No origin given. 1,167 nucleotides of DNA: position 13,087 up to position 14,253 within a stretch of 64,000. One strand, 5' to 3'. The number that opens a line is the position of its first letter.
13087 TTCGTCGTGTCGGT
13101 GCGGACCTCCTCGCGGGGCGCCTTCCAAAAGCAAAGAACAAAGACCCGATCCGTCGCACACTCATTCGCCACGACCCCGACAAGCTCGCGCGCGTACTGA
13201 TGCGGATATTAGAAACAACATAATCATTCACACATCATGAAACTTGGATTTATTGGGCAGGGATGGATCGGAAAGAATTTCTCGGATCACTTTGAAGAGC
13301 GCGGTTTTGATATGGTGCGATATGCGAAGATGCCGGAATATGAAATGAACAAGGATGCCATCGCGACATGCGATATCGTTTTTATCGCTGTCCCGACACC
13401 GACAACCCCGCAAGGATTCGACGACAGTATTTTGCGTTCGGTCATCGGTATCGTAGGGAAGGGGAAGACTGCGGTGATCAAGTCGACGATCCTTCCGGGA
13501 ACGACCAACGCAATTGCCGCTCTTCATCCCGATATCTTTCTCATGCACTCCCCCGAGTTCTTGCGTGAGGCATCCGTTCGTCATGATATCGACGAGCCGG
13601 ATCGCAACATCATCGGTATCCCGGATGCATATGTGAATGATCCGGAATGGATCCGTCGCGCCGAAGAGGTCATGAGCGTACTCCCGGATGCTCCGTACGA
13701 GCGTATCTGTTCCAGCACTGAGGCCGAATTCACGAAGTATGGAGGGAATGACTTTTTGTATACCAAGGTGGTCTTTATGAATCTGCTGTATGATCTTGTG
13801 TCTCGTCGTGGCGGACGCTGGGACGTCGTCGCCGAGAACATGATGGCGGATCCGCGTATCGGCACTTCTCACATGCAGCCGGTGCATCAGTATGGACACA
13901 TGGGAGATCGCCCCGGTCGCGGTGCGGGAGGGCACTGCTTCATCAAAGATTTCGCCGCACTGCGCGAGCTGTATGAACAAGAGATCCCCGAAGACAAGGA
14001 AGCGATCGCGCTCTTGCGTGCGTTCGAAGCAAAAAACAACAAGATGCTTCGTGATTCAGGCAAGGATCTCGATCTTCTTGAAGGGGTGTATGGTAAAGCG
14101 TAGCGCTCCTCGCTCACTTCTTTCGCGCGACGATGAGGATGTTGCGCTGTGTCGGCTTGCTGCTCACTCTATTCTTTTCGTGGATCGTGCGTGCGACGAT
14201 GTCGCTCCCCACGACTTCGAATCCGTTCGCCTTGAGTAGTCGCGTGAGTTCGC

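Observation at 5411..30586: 25-kb heavily tailored glycan locus with an embedded Elp3-like radical-SAM/GNAT enzyme and six to seven SAM methyltransferases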

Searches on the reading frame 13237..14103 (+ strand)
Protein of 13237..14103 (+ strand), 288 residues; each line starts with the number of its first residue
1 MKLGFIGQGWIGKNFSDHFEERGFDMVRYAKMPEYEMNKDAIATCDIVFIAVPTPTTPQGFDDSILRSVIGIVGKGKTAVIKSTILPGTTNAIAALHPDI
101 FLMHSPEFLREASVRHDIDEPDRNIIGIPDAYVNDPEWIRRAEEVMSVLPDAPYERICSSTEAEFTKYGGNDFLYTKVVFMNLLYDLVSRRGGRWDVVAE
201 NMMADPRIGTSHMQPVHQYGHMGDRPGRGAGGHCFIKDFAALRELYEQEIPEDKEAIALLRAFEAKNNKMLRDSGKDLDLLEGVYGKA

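Call 4: search_protein_families(library=pfam, proteins=[window:13237-14103:+], max_evalue=0.001)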
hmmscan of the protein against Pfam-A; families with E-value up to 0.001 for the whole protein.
window:13237-14103:+ (288 aa): 2 families
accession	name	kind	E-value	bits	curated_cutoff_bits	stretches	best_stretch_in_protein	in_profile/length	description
PF03721.20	UDPG_MGDP_dh_N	-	1e-16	61.5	27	1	39-130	71-177/187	UDP-glucose/GDP-mannose dehydrogenase family, NAD binding domain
PF00984.24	UDPG_MGDP_dh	-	2.6e-13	50.3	25.4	1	162-249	2-78/94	UDP-glucose/GDP-mannose dehydrogenase family, central domain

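Call 10: search_protein_families(library=ncbifam, proteins=[window:13237-14103:+], max_evalue=0.001)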
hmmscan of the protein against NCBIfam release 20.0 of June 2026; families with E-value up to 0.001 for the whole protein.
window:13237-14103:+ (288 aa): 5 families
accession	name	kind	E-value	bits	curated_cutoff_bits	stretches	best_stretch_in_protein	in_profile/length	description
TIGR03026.1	NDP-sugDHase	subfamily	4.1e-32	111.4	189.8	1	39-272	71-298/413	nucleotide sugar dehydrogenase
NF041297.1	UDPGDh_AglM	equivalog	5.8e-18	65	670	1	38-248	68-282/429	UDP-glucose 6-dehydrogenase AglM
NF047673.2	TeichurnBiosyTuaD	equivalog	2.5e-15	56.6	700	1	40-258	73-285/439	UDP-glucose 6-dehydrogenase TuaD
NF011631.0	PRK15057.1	equivalog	2.3e-12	46.7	757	1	39-221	68-251/388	UDP-glucose 6-dehydrogenase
NF040825.1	UDPMaNacDH_Arch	equivalog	0.00016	20.6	750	0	38-100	69-135/418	UDP-N-acetyl-D-mannosamine dehydrogenase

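Call 32: search_solved_structures(query=window:13237-14103:+, max_evalue=0.001, show_alignments=1)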
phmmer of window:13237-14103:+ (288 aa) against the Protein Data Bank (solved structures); distinct sequences matched with E-value up to 0.001: 28.
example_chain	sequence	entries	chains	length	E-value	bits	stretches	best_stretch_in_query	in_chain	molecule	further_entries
3vtf_A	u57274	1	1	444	8e-16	61.8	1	35-244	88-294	UDP-glucose 6-dehydrogenase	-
2y0d_A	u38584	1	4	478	2.5e-15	60.1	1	40-262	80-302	UDP-GLUCOSE DEHYDROGENASE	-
2y0e_A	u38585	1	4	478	2.6e-15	60.1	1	40-262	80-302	UDP-GLUCOSE DEHYDROGENASE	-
2y0c_A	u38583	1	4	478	2.6e-15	60.1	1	40-262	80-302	UDP-GLUCOSE DEHYDROGENASE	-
4a7p_A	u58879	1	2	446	1.2e-13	54.7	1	40-251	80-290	UDP-GLUCOSE DEHYDROGENASE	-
3phl_A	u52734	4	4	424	2.6e-12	50.3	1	39-247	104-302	UDP-glucose 6-dehydrogenase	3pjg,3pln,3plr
3pid_A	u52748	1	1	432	2.7e-12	50.2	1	39-247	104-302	UDP-glucose 6-dehydrogenase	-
3gg2_A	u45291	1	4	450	2.9e-11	46.8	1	40-247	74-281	Sugar dehydrogenase, UDP-glucose/GDP-mannose dehydrogenase family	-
1mfz_A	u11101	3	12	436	3.5e-08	36.7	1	39-245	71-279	GDP-mannose 6-dehydrogenase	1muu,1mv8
1dli_A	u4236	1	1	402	9.3e-08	35.3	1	39-240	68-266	UDP-GLUCOSE DEHYDROGENASE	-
1dlj_A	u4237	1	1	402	1.9e-07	34.3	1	39-221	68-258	UDP-GLUCOSE DEHYDROGENASE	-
2o3j_A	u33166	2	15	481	2e-07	34.2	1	40-243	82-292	UDP-glucose 6-dehydrogenase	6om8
7kws_A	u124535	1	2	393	2.9e-07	33.7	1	30-220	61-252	UDP-glucose 6-dehydrogenase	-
9ou8_A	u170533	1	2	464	5.4e-07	32.8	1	39-239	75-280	UDP-glucose 6-dehydrogenase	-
5w4x_A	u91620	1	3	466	5.8e-07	32.7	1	39-238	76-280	UDP-glucose 6-dehydrogenase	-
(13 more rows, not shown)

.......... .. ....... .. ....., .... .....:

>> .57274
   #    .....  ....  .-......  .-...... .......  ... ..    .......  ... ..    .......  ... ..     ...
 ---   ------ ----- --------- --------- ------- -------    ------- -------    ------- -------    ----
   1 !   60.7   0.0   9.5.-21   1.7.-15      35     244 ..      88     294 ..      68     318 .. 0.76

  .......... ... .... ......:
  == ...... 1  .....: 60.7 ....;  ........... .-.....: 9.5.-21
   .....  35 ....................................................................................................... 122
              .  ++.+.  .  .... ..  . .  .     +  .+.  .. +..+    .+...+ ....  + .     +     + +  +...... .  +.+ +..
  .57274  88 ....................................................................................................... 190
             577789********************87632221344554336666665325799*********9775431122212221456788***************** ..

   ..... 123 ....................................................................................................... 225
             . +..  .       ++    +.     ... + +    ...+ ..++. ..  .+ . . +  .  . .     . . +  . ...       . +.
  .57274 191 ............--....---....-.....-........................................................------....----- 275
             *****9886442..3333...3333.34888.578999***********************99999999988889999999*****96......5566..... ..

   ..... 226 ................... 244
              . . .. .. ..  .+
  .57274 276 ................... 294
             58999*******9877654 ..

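Call 55: find_homologous_proteins(query=window:13237-14103:+, max_evalue=0.00001)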
Query window:13237-14103:+ (288 aa): 6956 proteins with E <= 0.00001 among 8000 candidates; the best 120 are listed.
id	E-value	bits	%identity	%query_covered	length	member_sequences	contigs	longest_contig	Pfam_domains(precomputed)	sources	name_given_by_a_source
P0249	4.5e-189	645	96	100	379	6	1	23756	PF00984.25,PF03721.21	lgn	-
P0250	1.2e-146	506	75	100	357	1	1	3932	PF00984.25,PF03446.22,PF03721.21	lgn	-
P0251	4.3e-146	504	75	99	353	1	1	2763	PF00984.25,PF03446.22,PF03721.21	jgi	jgi:UDPglucose 6-dehydrogenase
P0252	1.0e-145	503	76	100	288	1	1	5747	PF00984.25,PF03721.21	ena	-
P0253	1.3e-145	503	73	100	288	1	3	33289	PF00984.25,PF03721.21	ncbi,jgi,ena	-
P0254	5.4e-145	501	75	99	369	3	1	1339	PF00984.25,PF03721.21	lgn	-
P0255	7.7e-145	500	75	99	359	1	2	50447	PF00984.25,PF03446.22,PF03721.21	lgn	-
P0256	1.5e-144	499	74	99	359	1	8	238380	PF00984.25,PF03446.22,PF03721.21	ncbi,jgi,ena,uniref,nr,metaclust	ncbi:MAG: hypothetical protein A2845_03315 [Candidatus Lloydbacteria bacterium RIFCSPHIGHO2_01_FULL_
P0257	5.2e-144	497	74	99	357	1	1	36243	PF00984.25,PF03446.22,PF03721.21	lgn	-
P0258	7.6e-144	497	73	100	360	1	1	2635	PF00984.25,PF03721.21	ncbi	-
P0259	8.7e-144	497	73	99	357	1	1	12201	PF00984.25,PF03721.21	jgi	jgi:UDPglucose 6-dehydrogenase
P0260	8.9e-143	493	71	99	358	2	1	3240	PF00984.25,PF03721.21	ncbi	-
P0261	1.0e-142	493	73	100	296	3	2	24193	PF00984.25,PF03446.22,PF03721.21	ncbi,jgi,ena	-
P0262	1.6e-142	492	74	100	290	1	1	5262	PF00984.25,PF03721.21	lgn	-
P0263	3.4e-142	491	73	100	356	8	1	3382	PF00984.25,PF03721.21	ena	-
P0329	2.6e-129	449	67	100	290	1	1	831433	PF00984.25,PF03721.21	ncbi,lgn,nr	ncbi:hypothetical protein K2P56_04885 [Patescibacteria group bacterium]|nr:hypothetical protein [Pat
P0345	1.3e-126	440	65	99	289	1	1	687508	PF00984.25,PF03721.21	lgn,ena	-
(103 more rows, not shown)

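Call 68: find_encoding_contigs(protein=P0329, flank=8000, max_places=1)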
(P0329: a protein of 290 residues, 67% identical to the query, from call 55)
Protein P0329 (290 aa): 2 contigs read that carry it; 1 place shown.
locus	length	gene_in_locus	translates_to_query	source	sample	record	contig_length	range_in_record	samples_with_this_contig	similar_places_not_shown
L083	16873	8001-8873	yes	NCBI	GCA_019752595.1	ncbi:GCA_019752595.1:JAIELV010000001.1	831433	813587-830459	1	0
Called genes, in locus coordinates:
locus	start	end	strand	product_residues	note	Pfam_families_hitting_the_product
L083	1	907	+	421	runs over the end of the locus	PF13200:DUF4015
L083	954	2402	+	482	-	-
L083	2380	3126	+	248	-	PF00932:LTD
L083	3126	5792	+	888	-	PF01073:3Beta_HSD (weak), PF01370:Epimerase, PF16363:GDP_Man_Dehyd, PF13439:Glyco_transf_4, PF00534:Glycos_transf_1, PF20706:GT4-conflict, PF13524:Glyco_trans_1_2, PF13692:Glyco_trans_1_4, +3 more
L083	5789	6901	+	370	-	PF13439:Glyco_transf_4, PF13579:Glyco_trans_4_4 (faint), PF00534:Glycos_transf_1, PF13692:Glyco_trans_1_4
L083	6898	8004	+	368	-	PF13579:Glyco_trans_4_4 (weak), PF20706:GT4-conflict (weak), PF00534:Glycos_transf_1, PF13692:Glyco_trans_1_4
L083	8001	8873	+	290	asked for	PF03721:UDPG_MGDP_dh_N, PF00984:UDPG_MGDP_dh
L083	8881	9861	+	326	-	PF01933:CofD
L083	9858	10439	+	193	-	-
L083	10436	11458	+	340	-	PF00534:Glycos_transf_1, PF13692:Glyco_trans_1_4, PF13524:Glyco_trans_1_2 (weak)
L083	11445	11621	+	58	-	-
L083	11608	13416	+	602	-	PF13522:GATase_6, PF12481:DUF3700 (faint), PF13537:GATase_7, PF00733:Asn_synthase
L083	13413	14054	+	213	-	PF13578:Methyltransf_24 (weak)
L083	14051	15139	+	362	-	PF13439:Glyco_transf_4, PF13579:Glyco_trans_4_4 (faint), PF00534:Glycos_transf_1, PF13692:Glyco_trans_1_4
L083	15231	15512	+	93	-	PF12089:DUF3566 (faint)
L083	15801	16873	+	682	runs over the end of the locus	?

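Call 69: find_encoding_contigs(protein=P0345, flank=8000, max_places=1)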
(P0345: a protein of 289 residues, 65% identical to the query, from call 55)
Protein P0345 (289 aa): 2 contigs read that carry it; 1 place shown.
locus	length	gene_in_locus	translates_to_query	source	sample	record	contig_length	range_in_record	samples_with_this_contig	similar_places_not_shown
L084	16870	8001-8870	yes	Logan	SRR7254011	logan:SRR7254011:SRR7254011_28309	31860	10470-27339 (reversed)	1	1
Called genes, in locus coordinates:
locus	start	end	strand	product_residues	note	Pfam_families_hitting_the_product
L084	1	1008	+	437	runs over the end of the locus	PF13200:DUF4015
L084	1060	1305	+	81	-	-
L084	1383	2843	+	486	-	-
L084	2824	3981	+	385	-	PF12836:HHH_3, PF00633:HHH (faint), PF00801:PKD, PF18911:PKD_4 (weak), PF00932:LTD (faint)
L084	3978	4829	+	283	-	PF01073:3Beta_HSD (weak), PF01370:Epimerase, PF02719:Polysacc_synt_2 (faint), PF04321:RmlD_sub_bind (weak), PF16363:GDP_Man_Dehyd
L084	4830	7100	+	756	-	PF13439:Glyco_transf_4, PF13579:Glyco_trans_4_4, PF00534:Glycos_transf_1, PF13692:Glyco_trans_1_4, PF13524:Glyco_trans_1_2, PF20706:GT4-conflict, PF13439:Glyco_transf_4, PF13579:Glyco_trans_4_4, +4 more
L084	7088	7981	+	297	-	PF13579:Glyco_trans_4_4, PF13439:Glyco_transf_4 (weak), PF20706:GT4-conflict (weak), PF00534:Glycos_transf_1, PF13692:Glyco_trans_1_4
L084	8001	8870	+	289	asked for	PF03721:UDPG_MGDP_dh_N, PF00984:UDPG_MGDP_dh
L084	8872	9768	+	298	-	PF00534:Glycos_transf_1, PF13692:Glyco_trans_1_4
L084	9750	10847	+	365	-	PF13439:Glyco_transf_4, PF00534:Glycos_transf_1, PF13692:Glyco_trans_1_4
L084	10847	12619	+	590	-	PF00664:ABC_membrane (weak), PF00005:ABC_tran, PF02463:SMC_N (weak)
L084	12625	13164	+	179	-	PF04138:GtrA_DPMS_TM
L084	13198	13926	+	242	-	PF00535:Glycos_transf_2, PF10111:Glyco_tranf_2_2 (weak), PF13641:Glyco_tranf_2_3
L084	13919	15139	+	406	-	PF13579:Glyco_trans_4_4, PF13439:Glyco_transf_4, PF13692:Glyco_trans_1_4, PF13524:Glyco_trans_1_2 (weak)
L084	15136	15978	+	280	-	PF00535:Glycos_transf_2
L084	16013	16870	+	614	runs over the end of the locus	PF13522:GATase_6, PF13537:GATase_7, PF00733:Asn_synthase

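Call 72: predict_structure(alignment_id=A5)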
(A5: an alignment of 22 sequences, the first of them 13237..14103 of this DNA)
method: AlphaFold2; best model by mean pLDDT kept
length: 288 residues; sequences in the alignment: 22
mean_pLDDT: 87.8   pTM: 0.85
mean pLDDT of the five models: 87.8, 86.9, 86.5, 85.5, 82.6
residues with pLDDT >= 90: 161; 70-90: 104; 50-70: 21; < 50: 2
segments of 3 or more residues with pLDDT < 50: none
pLDDT, mean of each block of 10 residues (from residue 1): 80 73 87 83 95 87 92 96 91 96 80 67 92 98 94 93 91 89 95 94 85 70 73 83 95 98 96 90 84
secondary structure, 60 per line:
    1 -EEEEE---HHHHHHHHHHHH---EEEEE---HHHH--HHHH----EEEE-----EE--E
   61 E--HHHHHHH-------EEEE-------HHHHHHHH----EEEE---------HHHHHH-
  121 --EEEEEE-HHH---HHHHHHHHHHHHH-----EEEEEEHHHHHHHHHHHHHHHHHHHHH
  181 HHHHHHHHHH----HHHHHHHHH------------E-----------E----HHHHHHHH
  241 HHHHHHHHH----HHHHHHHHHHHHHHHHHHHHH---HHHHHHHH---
elements in order: E2-6 H10-21 E25-29 H33-36 H39-42 E47-50 H64-70 E78-81 H89-96 E101-104 H114-119 E123-128 H136-148 E154-159 H160-190 H195-203 H233-249 H254-274 H278-285

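Call 74: fold_search(model_id=the predicted structure, library=pdb)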
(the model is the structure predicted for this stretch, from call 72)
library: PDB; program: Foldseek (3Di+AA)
matches with E <= 10: 1802; with E <= 0.001: 492
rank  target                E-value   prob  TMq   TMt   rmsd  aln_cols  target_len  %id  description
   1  3gg2_B                8.8e-18  1.00  0.77  0.53   6.0       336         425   24  Crystal structure of UDP-glucose 6-dehydrogenase from Porphyromonas gingivalis bound to product UDP-glucuronate (released 2009-03-24)
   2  3gg2_A                2.7e-17  1.00  0.75  0.51   6.1       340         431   23  Crystal structure of UDP-glucose 6-dehydrogenase from Porphyromonas gingivalis bound to product UDP-glucuronate (released 2009-03-24)
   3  2q3e_A                4.4e-17  1.00  0.76  0.49   4.3       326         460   21  Structure of human UDP-glucose dehydrogenase complexed with NADH and UDP-glucose (released 2007-07-03)
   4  2q3e_E                4.6e-17  1.00  0.75  0.48   4.1       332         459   21  Structure of human UDP-glucose dehydrogenase complexed with NADH and UDP-glucose (released 2007-07-03)
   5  2q3e_D                6.7e-17  1.00  0.77  0.50   4.0       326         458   21  Structure of human UDP-glucose dehydrogenase complexed with NADH and UDP-glucose (released 2007-07-03)
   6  3gg2_C                9.1e-17  1.00  0.72  0.51   6.8       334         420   24  Crystal structure of UDP-glucose 6-dehydrogenase from Porphyromonas gingivalis bound to product UDP-glucuronate (released 2009-03-24)
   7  5tjh_E                1.1e-16  1.00  0.77  0.49   3.9       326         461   21  hUGDH A136M Substitution (released 2016-11-02)
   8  5tjh_B                1.1e-16  1.00  0.75  0.49   4.4       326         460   22  hUGDH A136M Substitution (released 2016-11-02)
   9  3vtf                  1.3e-16  1.00  0.76  0.52   3.3       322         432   27  Structure of a UDP-glucose dehydrogenase from the hyperthermophilic archaeon Pyrobaculum islandicum (released 2012-09-19)
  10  5tjh_F                1.3e-16  1.00  0.76  0.49   4.3       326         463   21  hUGDH A136M Substitution (released 2016-11-02)
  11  9dgz_A                2.9e-16  1.00  0.73  0.48   4.6       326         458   22  The Cryo-EM structure of recombinantly expressed apo hUGDH (released 2025-02-26)
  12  5vr8_A                3.1e-16  1.00  0.76  0.49   4.0       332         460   21  Human UDP-Glucose Dehydrogenase with UDP-Xylose Bound to the Co-enzyme Site (released 2017-07-19)
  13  6c4k_B                3.1e-16  1.00  0.75  0.48   4.2       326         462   22  Full length hUGDH with A104L substitution in the absence of ligand (released 2018-05-16)
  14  6c4j_H                3.5e-16  1.00  0.75  0.49   4.3       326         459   21  Ligand bound full length hUGDH with A104L substitution (released 2018-05-16)
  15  6c4j_J                4.2e-16  1.00  0.77  0.50   4.0       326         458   21  Ligand bound full length hUGDH with A104L substitution (released 2018-05-16)
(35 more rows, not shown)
